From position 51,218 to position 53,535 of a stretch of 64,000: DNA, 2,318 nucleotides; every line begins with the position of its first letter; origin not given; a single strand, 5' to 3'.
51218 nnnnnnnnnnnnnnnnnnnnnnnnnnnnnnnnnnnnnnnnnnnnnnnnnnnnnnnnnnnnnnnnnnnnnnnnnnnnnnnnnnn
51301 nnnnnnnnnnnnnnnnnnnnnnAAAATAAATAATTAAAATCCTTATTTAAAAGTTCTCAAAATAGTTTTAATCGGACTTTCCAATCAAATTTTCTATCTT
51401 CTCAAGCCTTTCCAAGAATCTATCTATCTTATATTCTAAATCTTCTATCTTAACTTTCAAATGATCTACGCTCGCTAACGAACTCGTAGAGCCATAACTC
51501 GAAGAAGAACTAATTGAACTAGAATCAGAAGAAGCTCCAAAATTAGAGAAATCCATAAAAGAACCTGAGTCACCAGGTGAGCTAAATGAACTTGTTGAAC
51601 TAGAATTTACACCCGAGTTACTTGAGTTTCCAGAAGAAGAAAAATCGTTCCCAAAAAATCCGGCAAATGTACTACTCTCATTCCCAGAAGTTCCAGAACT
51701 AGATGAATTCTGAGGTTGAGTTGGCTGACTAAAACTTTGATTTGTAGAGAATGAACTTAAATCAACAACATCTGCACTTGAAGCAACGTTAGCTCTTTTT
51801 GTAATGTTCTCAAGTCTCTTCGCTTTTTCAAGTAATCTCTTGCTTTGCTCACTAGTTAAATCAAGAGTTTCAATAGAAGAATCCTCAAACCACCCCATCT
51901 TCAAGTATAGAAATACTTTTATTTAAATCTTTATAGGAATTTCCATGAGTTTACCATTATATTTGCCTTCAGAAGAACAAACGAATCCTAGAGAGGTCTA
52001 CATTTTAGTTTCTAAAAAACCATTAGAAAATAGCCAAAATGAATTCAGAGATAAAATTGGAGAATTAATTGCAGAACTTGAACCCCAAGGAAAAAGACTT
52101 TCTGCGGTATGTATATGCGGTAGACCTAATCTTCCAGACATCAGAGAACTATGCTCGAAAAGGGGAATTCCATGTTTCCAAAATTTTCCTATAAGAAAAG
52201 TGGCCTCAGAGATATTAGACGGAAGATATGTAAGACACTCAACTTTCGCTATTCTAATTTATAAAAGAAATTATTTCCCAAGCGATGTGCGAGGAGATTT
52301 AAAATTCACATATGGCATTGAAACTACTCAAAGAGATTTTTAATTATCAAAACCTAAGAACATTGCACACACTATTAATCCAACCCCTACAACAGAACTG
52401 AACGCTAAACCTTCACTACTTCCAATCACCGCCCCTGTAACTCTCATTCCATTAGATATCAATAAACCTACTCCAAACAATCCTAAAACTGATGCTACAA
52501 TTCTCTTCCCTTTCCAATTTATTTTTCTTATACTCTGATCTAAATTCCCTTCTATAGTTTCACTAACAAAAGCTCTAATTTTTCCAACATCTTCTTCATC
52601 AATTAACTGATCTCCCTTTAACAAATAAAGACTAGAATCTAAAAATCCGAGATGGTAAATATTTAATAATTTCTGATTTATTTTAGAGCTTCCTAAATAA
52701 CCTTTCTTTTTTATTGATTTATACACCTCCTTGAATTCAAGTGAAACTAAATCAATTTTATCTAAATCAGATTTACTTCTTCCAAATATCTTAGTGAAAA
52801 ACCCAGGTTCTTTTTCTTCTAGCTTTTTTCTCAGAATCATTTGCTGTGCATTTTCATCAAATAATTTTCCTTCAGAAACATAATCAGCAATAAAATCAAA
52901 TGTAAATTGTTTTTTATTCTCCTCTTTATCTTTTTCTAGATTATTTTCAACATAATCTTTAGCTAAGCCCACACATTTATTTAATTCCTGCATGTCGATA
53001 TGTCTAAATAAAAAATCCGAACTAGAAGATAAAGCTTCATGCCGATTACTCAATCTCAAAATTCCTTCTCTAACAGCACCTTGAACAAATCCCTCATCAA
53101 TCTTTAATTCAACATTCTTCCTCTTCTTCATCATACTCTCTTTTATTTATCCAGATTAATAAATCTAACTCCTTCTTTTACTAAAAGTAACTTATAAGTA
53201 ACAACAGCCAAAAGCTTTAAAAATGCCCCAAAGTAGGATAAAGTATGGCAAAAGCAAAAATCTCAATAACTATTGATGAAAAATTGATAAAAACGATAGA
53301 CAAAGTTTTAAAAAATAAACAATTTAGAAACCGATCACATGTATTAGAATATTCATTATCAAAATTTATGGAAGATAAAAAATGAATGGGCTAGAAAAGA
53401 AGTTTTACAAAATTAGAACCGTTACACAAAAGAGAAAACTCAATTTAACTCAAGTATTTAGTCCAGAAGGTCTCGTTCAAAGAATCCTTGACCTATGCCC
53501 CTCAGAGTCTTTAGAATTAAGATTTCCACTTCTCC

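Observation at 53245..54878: Three-gene operon RHH – 348 aa – 149 aa with no recognisable domains: candidate novel regulated effector module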

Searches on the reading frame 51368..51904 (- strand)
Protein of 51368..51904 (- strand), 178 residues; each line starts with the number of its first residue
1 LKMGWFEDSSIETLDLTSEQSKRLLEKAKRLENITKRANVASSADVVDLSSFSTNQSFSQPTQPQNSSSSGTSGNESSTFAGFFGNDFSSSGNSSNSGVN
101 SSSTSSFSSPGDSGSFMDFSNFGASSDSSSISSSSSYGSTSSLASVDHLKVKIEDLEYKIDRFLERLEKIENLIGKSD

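Call 3: search_protein_families(library=pfam, proteins=[window:51368-51904:-], max_evalue=1)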
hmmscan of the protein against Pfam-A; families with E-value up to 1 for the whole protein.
window:51368-51904:- (178 aa): 1 family
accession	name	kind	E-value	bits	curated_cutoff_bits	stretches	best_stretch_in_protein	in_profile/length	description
PF00957.27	Synaptobrevin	-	0.32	11.3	26.4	0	159-178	22-41/89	Synaptobrevin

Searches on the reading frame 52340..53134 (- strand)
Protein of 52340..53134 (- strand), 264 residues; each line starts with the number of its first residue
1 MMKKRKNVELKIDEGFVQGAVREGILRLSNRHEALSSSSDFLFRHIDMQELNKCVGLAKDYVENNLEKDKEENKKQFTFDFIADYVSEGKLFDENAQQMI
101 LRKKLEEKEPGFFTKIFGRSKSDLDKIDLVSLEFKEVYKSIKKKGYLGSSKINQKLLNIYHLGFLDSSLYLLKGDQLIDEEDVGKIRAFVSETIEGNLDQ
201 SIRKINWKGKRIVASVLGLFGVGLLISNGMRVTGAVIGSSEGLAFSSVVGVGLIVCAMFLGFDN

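Call 3: search_protein_families(library=pfam, proteins=[window:52340-53134:-], max_evalue=1)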
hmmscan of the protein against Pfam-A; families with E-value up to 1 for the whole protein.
window:52340-53134:- (264 aa): 0 families

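Call 4: search_protein_families(library=padloc, proteins=[window:52340-53134:-], max_evalue=1)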
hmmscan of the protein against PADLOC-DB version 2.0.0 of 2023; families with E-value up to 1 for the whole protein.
window:52340-53134:- (264 aa): 0 families

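Call 5: search_protein_families(library=phrogs, proteins=[window:52340-53134:-], max_evalue=1)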
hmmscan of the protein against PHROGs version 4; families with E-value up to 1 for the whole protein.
window:52340-53134:- (264 aa): 2 families
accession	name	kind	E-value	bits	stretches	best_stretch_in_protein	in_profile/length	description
phrog_13257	-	head and packaging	0.091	12.9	1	32-104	312-383/405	head maturation protease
phrog_25967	-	unknown function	0.27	12.7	0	48-73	22-48/82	-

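Call 13: search_protein_families(library=ncbifam, proteins=[window:52340-53134:-], max_evalue=1)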
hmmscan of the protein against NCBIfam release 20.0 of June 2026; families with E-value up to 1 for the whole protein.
window:52340-53134:- (264 aa): 0 families

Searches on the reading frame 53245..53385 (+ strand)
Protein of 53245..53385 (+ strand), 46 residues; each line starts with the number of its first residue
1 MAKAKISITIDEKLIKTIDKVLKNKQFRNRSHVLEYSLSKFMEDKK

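Call 3: search_protein_families(library=pfam, proteins=[window:53245-53385:+], max_evalue=1)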
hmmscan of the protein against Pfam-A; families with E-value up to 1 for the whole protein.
window:53245-53385:+ (46 aa): 2 families
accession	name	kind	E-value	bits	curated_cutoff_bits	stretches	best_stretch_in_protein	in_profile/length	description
PF15919.11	HicB_lk_antitox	-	0.0057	17.2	27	1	3-34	89-119/123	HicB_like antitoxin of bacterial toxin-antitoxin system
PF01402.27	RHH_1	-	0.0093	16.3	20.5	1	6-35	2-30/39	Ribbon-helix-helix protein, copG family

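Call 4: search_protein_families(library=padloc, proteins=[window:53245-53385:+], max_evalue=1)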
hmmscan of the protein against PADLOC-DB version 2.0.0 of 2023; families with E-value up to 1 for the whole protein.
window:53245-53385:+ (46 aa): 0 families

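Call 5: search_protein_families(library=phrogs, proteins=[window:53245-53385:+], max_evalue=1)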
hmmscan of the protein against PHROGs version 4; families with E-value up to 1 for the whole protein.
window:53245-53385:+ (46 aa): 6 families
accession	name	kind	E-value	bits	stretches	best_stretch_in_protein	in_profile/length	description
phrog_4738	-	transcription regulation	0.00012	22.8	1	2-31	13-42/59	transcriptional repressor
phrog_30228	-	unknown function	0.037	14.9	1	5-36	9-40/53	-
phrog_18157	-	transcription regulation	0.053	15.4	1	3-45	49-90/93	transcriptional repressor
phrog_497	-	moron, auxiliary metabolic gene and host takeover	0.061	13.7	1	4-40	103-138/342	toxin-antitoxin system HicB-like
phrog_15666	-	unknown function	0.063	14.5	1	6-45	5-43/81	-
phrog_14851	-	unknown function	0.13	13.4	1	7-33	42-68/71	-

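Call 13: search_protein_families(library=ncbifam, proteins=[window:53245-53385:+], max_evalue=1)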
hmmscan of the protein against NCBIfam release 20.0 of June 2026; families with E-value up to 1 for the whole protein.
window:53245-53385:+ (46 aa): 5 families
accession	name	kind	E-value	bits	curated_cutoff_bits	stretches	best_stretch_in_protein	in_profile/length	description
TIGR02793.1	nikR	equivalog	0.00012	22.4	175.45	1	5-35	2-32/129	nickel-responsive transcriptional regulator NikR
NF002815.0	PRK02967.1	equivalog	0.00016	21.7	83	1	5-38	3-36/139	nickel-responsive transcriptional regulator NikR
NF003381.0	PRK04460.1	equivalog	0.001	19.2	105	1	4-35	5-36/139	nickel-responsive transcriptional regulator NikR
NF002169.0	PRK01002.1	subfamily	0.0015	18.4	111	1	4-42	5-43/141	nickel responsive regulator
NF050104.1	TA_MazE_antitoxin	equivalog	0.025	14.9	65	1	5-32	1-24/69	type II toxin-antitoxin system MazE family antitoxin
